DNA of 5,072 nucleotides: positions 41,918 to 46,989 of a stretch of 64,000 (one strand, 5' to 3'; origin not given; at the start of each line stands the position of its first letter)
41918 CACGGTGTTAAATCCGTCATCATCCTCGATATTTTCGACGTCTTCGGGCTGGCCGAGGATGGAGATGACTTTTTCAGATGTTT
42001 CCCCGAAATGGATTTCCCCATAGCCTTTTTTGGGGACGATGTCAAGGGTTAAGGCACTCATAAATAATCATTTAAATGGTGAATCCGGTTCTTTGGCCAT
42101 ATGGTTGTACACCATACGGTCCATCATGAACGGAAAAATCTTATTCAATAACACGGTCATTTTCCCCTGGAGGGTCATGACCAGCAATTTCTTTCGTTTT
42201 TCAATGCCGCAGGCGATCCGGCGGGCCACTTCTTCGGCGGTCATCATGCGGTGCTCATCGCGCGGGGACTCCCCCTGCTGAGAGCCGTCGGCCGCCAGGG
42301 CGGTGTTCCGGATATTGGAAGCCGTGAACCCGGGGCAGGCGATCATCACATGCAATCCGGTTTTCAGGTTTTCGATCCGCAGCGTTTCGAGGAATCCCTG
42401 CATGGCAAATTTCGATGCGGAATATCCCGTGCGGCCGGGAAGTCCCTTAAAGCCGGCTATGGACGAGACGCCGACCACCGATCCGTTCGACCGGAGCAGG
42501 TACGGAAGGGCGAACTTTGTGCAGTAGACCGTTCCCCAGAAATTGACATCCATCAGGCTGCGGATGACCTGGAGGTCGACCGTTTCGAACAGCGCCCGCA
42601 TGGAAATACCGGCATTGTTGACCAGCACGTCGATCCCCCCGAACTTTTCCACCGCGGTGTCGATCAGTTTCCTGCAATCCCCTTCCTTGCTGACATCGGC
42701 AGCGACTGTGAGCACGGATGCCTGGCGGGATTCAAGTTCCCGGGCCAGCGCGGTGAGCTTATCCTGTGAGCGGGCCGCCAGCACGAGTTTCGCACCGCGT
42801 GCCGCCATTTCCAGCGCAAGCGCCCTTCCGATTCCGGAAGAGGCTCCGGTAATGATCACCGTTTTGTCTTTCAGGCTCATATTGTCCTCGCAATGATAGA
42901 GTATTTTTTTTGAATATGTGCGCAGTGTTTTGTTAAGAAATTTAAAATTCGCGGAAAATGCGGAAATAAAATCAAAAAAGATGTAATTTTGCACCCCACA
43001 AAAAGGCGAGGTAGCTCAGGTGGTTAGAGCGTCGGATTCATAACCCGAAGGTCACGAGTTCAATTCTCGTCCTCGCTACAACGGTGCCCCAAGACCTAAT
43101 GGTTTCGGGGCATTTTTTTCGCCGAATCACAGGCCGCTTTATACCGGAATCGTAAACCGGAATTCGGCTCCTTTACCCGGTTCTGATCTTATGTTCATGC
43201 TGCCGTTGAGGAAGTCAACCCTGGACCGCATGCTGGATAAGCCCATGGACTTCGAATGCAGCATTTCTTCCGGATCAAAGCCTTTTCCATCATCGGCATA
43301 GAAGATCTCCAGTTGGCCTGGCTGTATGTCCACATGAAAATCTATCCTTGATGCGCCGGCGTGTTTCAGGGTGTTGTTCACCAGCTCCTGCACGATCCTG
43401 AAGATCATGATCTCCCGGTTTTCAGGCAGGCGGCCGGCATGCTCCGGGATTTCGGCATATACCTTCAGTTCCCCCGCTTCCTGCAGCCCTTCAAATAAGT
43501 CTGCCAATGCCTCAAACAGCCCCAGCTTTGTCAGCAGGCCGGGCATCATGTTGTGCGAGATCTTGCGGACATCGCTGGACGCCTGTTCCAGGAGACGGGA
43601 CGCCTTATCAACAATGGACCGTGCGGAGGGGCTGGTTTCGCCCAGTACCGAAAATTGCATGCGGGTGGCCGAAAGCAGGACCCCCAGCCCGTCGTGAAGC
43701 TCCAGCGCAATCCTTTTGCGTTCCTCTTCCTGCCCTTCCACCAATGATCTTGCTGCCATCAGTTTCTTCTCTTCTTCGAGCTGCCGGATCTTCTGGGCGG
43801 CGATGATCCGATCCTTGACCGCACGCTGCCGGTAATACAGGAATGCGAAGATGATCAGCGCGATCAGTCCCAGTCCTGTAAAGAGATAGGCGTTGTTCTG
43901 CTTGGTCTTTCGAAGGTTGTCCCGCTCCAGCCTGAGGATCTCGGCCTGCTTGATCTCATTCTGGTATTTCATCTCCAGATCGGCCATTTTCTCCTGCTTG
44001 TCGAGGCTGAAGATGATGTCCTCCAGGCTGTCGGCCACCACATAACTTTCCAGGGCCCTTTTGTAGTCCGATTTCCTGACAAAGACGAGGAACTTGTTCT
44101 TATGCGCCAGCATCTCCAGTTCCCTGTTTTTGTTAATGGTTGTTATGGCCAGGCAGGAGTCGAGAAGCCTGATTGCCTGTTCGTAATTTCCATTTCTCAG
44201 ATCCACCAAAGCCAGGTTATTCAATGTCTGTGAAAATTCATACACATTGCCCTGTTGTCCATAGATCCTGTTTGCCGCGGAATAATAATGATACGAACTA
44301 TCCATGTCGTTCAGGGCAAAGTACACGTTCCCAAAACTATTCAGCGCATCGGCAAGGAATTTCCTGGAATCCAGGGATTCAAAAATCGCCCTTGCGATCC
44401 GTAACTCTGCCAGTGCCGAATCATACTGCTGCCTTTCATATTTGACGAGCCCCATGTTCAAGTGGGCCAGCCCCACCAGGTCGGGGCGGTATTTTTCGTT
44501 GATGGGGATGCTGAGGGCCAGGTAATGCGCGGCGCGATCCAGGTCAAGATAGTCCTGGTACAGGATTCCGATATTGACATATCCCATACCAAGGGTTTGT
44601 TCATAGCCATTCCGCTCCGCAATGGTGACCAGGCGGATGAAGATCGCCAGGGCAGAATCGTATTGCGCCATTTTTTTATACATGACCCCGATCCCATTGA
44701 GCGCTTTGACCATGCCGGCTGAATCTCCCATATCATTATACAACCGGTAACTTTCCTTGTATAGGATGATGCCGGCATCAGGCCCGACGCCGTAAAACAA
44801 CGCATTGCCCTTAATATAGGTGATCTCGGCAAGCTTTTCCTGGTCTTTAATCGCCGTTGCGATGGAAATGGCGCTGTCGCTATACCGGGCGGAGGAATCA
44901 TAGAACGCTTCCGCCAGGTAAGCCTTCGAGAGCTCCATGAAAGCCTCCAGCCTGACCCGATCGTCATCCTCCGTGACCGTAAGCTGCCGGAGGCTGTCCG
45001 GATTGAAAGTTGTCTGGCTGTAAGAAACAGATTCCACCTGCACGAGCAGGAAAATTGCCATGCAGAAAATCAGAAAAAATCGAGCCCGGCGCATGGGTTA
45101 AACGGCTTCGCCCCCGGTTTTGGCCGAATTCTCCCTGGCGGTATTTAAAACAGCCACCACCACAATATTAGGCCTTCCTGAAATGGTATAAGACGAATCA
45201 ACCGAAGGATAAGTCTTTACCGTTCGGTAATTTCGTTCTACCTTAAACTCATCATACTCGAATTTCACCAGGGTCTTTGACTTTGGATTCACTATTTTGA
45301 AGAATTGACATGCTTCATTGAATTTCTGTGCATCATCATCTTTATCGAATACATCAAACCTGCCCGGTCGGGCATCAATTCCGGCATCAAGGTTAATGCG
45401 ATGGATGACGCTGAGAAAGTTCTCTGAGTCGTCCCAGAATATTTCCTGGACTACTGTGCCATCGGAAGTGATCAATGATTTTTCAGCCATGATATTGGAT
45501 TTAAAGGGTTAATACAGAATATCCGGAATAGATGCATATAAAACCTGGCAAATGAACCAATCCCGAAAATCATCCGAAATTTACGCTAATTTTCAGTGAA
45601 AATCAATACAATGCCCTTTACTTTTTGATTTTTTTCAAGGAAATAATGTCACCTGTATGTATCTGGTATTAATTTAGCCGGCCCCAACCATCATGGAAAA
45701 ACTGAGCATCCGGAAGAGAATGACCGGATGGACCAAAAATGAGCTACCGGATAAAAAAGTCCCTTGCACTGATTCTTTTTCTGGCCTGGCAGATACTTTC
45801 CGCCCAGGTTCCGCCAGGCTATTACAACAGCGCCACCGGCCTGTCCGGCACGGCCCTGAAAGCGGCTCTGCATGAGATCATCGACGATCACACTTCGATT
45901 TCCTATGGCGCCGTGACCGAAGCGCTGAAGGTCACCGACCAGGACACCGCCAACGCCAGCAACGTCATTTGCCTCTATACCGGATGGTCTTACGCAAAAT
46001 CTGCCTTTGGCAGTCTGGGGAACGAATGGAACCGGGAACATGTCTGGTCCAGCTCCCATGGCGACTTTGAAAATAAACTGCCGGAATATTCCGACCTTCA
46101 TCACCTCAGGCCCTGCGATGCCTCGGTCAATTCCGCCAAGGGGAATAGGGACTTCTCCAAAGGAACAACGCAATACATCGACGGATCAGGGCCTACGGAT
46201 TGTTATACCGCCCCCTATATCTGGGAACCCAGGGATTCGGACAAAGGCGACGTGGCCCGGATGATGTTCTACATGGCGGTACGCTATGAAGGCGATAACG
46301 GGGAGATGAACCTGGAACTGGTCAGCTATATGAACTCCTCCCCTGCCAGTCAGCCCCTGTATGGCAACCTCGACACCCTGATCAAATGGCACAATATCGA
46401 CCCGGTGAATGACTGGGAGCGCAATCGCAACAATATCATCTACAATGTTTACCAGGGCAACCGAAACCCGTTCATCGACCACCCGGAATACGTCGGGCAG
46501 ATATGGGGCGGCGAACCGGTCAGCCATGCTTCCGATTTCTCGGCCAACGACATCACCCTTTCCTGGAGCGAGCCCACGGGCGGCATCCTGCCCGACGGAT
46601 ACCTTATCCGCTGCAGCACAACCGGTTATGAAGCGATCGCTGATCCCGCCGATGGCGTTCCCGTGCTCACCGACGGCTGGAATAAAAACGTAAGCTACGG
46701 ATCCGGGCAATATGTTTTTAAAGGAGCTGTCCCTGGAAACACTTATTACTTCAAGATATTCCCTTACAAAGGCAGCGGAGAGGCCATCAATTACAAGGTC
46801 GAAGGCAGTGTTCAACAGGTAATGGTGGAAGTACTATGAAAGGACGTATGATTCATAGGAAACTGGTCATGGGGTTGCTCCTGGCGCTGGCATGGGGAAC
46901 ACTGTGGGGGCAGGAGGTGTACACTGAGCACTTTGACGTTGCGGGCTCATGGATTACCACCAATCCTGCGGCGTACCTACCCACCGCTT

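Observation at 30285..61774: Gene boundaries across the window are built from modular tandem 7-8 nt arrays, an architecture I cannot assign to a described element class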

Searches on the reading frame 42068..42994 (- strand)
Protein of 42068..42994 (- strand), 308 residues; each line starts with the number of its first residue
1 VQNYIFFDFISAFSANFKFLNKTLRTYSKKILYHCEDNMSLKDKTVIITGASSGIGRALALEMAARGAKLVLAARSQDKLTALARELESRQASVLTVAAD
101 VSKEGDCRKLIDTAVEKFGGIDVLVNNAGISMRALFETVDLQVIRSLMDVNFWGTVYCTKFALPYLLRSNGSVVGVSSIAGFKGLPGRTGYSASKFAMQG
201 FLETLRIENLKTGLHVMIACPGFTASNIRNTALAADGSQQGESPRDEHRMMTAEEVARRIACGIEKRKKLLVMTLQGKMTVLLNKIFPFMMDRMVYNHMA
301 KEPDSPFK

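Call 21: search_protein_families(library=pfam, proteins=[window:42068-42994:-])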
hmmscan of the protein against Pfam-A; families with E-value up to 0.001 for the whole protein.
window:42068-42994:- (308 aa): 4 families
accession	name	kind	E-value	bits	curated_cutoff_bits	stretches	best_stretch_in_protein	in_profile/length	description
PF00106.31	adh_short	-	5.4e-56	189.6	26.6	1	44-231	1-189/195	short chain dehydrogenase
PF13561.12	adh_short_C2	-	9.5e-38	130.5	27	1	50-260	1-213/236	Enoyl-(Acyl carrier protein) reductase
PF08659.16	KR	-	2.9e-20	73.4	22.6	1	45-211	2-169/180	KR domain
PF23441.1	SDR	-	8e-07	29.1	27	1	41-236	5-206/258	SDR-like rossmann domain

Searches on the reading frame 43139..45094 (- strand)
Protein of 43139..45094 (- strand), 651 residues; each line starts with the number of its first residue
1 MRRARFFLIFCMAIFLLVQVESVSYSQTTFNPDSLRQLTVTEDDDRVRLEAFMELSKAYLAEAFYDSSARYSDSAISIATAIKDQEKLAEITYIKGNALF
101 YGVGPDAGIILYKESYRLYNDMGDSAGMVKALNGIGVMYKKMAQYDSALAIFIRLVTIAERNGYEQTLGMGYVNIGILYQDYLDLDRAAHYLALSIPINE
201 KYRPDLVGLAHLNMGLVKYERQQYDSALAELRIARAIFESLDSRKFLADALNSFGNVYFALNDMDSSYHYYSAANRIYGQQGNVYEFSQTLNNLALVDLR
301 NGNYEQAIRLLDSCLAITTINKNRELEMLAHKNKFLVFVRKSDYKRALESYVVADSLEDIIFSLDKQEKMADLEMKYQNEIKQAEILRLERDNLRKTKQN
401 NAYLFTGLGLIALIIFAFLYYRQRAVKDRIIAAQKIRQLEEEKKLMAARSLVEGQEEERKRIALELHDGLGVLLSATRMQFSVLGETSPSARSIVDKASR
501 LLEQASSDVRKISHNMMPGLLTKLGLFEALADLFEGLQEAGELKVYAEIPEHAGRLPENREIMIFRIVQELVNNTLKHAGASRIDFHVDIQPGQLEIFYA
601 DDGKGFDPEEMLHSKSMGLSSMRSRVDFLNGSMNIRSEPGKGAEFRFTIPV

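Call 71: search_protein_families(library=pfam, proteins=[window:43139-45094:-], max_evalue=0.00001)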
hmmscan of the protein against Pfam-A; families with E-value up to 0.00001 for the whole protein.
window:43139-45094:- (651 aa): 7 families
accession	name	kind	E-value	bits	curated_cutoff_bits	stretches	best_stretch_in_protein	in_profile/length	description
PF13424.12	TPR_12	-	9.6e-19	67.8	30.1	0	210-271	5-68/77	Tetratricopeptide repeat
PF02518.31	HATPase_c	-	3e-13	50.6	26.4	1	561-650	3-108/111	Histidine kinase-, DNA gyrase B-, and HSP90-like ATPase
PF07730.19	HisKA_3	-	6.2e-11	43.1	24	1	458-519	1-66/68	Histidine kinase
PF13374.12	TPR_10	-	1.2e-09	38.3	27.5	0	289-318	3-32/42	Tetratricopeptide repeat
PF00515.34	TPR_1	-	7.3e-09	35.5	27.8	0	129-152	1-24/34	Tetratricopeptide repeat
PF07719.23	TPR_2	-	5.2e-08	32.9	27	0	290-317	3-30/34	Tetratricopeptide repeat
PF13176.12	TPR_7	-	2e-07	31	27.9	0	290-325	1-36/36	Tetratricopeptide repeat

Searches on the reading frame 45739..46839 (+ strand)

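Call 71: search_protein_families(library=pfam, proteins=[window:45739-46839:+], max_evalue=0.00001)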
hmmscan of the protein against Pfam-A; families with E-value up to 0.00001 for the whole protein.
window:45739-46839:+ (366 aa): 1 family
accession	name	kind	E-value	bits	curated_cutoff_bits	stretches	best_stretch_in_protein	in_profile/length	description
PF04231.19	Endonuclease_1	-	3.5e-41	141.9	25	1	37-250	2-235/235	Endonuclease I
